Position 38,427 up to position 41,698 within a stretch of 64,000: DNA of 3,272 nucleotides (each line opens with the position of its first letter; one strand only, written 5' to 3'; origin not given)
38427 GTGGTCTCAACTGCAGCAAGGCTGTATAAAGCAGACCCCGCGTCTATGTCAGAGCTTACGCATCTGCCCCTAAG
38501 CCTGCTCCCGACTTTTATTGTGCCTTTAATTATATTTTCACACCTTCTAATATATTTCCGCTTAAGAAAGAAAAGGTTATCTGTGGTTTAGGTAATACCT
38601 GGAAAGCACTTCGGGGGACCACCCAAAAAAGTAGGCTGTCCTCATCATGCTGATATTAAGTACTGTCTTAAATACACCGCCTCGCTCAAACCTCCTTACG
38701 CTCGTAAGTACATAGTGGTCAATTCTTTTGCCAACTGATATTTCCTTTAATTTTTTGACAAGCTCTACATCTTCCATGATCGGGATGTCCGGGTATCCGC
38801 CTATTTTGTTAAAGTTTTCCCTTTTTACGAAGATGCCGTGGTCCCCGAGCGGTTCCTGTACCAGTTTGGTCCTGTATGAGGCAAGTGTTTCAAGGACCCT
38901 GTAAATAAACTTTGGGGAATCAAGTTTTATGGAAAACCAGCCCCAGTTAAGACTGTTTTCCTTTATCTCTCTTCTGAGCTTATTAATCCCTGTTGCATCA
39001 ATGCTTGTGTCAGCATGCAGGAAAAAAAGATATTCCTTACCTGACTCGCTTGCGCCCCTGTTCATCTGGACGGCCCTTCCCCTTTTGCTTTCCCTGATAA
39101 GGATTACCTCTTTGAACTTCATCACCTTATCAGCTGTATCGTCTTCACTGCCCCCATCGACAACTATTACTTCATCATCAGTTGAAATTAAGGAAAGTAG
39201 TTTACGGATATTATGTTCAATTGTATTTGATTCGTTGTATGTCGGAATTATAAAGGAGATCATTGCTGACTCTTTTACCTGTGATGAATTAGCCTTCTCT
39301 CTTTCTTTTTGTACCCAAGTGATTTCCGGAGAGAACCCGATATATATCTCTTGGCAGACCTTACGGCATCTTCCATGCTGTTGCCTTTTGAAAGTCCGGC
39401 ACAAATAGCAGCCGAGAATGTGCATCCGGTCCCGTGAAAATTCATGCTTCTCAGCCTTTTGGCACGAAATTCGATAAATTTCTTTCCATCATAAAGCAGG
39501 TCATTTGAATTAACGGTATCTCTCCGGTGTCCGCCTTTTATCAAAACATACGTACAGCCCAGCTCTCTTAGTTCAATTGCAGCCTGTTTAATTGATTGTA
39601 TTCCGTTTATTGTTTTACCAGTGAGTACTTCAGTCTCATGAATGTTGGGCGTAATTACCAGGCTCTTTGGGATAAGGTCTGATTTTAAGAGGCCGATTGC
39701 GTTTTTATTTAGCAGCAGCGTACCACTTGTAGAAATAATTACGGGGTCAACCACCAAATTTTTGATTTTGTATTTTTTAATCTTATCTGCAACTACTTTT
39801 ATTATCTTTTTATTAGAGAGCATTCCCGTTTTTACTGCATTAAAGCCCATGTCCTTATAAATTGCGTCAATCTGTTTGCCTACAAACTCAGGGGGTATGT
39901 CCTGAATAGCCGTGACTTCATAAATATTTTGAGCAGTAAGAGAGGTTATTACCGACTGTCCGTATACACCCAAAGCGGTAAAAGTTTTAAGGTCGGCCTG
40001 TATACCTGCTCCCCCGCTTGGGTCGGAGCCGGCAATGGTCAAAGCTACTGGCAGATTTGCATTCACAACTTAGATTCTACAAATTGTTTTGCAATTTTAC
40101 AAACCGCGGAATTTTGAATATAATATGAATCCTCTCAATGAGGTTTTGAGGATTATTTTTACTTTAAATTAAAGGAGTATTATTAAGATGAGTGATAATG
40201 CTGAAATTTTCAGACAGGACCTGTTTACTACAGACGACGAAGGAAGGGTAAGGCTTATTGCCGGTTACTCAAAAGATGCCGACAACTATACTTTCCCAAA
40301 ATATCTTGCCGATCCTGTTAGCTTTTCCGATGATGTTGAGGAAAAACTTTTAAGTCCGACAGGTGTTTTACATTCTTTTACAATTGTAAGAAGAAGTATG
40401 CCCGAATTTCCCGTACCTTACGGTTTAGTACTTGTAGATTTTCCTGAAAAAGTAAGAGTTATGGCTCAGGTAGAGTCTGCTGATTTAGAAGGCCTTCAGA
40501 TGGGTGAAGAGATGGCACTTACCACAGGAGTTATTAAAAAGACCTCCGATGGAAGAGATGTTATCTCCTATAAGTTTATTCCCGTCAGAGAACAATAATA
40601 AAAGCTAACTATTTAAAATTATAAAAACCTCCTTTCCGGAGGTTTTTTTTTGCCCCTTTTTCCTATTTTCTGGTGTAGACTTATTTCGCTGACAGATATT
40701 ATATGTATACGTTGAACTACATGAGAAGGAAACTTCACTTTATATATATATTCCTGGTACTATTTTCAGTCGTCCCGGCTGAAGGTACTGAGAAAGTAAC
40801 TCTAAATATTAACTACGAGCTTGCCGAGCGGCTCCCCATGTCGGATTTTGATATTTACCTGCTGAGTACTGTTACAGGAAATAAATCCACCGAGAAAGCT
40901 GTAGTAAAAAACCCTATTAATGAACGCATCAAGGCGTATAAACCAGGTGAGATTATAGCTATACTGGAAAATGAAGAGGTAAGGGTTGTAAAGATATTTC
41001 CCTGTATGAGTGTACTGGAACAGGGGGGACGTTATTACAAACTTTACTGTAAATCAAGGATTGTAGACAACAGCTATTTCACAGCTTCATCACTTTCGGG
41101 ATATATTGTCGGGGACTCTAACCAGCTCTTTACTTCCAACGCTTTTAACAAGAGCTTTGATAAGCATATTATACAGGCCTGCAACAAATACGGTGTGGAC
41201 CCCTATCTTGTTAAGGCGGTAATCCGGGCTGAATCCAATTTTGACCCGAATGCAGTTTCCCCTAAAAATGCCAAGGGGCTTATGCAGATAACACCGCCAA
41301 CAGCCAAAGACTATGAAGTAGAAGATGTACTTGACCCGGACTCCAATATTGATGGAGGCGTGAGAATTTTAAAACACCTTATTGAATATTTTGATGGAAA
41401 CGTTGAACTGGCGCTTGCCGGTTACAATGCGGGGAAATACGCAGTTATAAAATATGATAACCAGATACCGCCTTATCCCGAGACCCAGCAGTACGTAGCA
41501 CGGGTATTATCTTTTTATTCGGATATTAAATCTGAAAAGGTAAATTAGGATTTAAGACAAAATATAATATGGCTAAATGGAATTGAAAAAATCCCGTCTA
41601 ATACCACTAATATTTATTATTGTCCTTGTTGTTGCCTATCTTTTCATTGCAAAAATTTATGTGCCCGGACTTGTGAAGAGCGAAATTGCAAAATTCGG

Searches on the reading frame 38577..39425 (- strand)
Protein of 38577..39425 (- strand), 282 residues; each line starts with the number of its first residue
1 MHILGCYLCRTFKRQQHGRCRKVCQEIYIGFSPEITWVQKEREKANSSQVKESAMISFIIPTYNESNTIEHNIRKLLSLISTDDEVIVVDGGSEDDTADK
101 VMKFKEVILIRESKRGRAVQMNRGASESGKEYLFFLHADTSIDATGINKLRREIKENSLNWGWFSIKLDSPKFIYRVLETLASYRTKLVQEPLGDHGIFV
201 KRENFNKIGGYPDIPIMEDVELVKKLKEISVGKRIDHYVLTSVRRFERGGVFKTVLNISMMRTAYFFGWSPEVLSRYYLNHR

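Call 11: search_protein_families(library=ncbifam, proteins=[window:38577-39425:-], max_evalue=0.1)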
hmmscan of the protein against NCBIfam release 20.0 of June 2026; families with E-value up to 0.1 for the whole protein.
window:38577-39425:- (282 aa): 24 families
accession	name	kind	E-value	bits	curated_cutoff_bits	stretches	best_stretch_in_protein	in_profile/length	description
TIGR04283.1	glyco_like_mftF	equivalog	5.3e-65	219.1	182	1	56-278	1-221/221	TIGR04283 family arsenosugar biosynthesis glycosyltransferase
TIGR03937.1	PgaC_IcaA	equivalog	2.4e-18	66.3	422.3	1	40-157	27-153/407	poly-beta-1,6-N-acetyl-D-glucosamine synthase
TIGR03965.1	mycofact_glyco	equivalog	2.2e-10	40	280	1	49-143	69-168/467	mycofactocin biosynthesis glycosyltransferase MftF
NF047683.1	TeichurnBiosyTuaG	equivalog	3.1e-09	36.9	400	1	52-156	4-113/252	teichuronic acid biosynthesis protein TuaG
NF010496.0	PRK13915.1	equivalog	3.2e-09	36.3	262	1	36-103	13-83/307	glucosyl-3-phosphoglycerate synthase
NF041875.1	EPS_EpsD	equivalog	3.7e-09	36.4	370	1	56-144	1-94/325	exopolysaccharide biosynthesis glycosyltransferase EpsD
NF007482.0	PRK10073.1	equivalog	1.8e-08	33.8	423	1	52-151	4-107/334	glycosyltransferase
TIGR04182.1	glyco_TIGR04182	equivalog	1.2e-07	31.4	325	1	57-150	3-93/293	S-layer glycoprotein N-glycosyltransferase AglJ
TIGR03111.1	glyc2_xrt_Gpos1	hypoth_equivalog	4.6e-06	25.7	363.95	1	26-155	21-157/439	TIGR03111 family XrtG-associated glycosyltransferase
NF038302.1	EPS_HpsE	equivalog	5.8e-06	25.5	300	1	56-147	3-104/307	hormogonium polysaccharide biosynthesis glycosyltransferase HpsE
NF050050.1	ProtGlycPglI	equivalog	7.5e-06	25.5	500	1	54-156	2-110/306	GalNAc(5)-diNAcBac-PP-undecaprenol beta-1,3-glucosyltransferase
NF045692.1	OglycostaseCruG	equivalog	3.3e-05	23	600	1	45-105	32-92/386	2'-O-glycosyltransferase CruG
NF058614.1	PPMAGASynPpgS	equivalog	3.7e-05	23.2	370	1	58-104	4-47/226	polyprenyl-phospho-N-acetylgalactosaminyl synthase PpgS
TIGR03469.1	HpnB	hypoth_equivalog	0.00012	21.3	379.25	1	43-102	33-93/386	hopene-associated glycosyltransferase HpnB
TIGR04195.1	S_glycosyl_SunS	equivalog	0.00027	19.9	350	1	55-152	58-153/421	SunS family peptide S-glycosyltransferase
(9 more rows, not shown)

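Call 74: search_protein_families(library=pfam, proteins=[window:38577-39425:-], max_evalue=0.01)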
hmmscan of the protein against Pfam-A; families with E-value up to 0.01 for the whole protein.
window:38577-39425:- (282 aa): 2 families
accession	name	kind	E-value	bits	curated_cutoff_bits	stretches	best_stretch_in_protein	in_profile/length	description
PF00535.33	Glycos_transf_2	-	6.2e-21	75.5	23.3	1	57-179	1-130/168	Glycosyl transferase family 2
PF10111.15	Glyco_tranf_2_2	-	6.7e-09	36.1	27.3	1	57-149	1-101/276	Glycosyltransferase like family 2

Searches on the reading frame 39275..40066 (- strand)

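Call 74: search_protein_families(library=pfam, proteins=[window:39275-40066:-], max_evalue=0.01)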
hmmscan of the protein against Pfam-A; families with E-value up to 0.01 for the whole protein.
window:39275-40066:- (263 aa): 2 families
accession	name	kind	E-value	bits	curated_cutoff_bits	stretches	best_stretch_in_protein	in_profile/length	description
PF08543.17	Phos_pyr_kin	-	1.2e-92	310.2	27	1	15-255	1-241/246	Phosphomethylpyrimidine kinase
PF00294.29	PfkB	-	3.2e-09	37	25.8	1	129-240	178-284/302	pfkB family carbohydrate kinase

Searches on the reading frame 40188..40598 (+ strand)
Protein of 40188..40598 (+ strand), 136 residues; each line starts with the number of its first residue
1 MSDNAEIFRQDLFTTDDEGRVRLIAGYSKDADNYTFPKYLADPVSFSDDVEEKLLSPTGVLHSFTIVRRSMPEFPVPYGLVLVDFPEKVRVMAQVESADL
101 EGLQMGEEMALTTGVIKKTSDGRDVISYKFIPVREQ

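Call 74: search_protein_families(library=pfam, proteins=[window:40188-40598:+], max_evalue=0.01)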
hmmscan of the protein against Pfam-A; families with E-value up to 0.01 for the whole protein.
window:40188-40598:+ (136 aa): 1 family
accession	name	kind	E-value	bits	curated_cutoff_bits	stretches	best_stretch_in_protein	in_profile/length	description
PF01796.24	OB_ChsH2_C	-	5.9e-12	45.8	27.1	1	55-112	4-63/65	ChsH2, C-terminal OB-fold domain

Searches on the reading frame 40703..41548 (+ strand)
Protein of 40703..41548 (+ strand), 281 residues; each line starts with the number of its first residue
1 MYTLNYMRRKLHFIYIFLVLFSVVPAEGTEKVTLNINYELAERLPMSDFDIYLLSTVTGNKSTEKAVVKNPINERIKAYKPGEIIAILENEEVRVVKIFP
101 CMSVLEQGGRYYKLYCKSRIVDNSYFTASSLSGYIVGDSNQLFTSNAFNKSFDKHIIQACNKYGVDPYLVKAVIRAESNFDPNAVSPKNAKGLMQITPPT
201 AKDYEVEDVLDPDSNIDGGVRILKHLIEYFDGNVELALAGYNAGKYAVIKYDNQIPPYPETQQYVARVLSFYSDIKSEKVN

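Call 74: search_protein_families(library=pfam, proteins=[window:40703-41548:+], max_evalue=0.01)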
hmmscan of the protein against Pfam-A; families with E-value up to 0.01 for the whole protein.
window:40703-41548:+ (281 aa): 1 family
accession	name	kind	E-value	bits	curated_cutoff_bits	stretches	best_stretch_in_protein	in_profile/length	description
PF01464.25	SLT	-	1.3e-29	102.6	21.3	1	156-253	3-106/117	Transglycosylase SLT domain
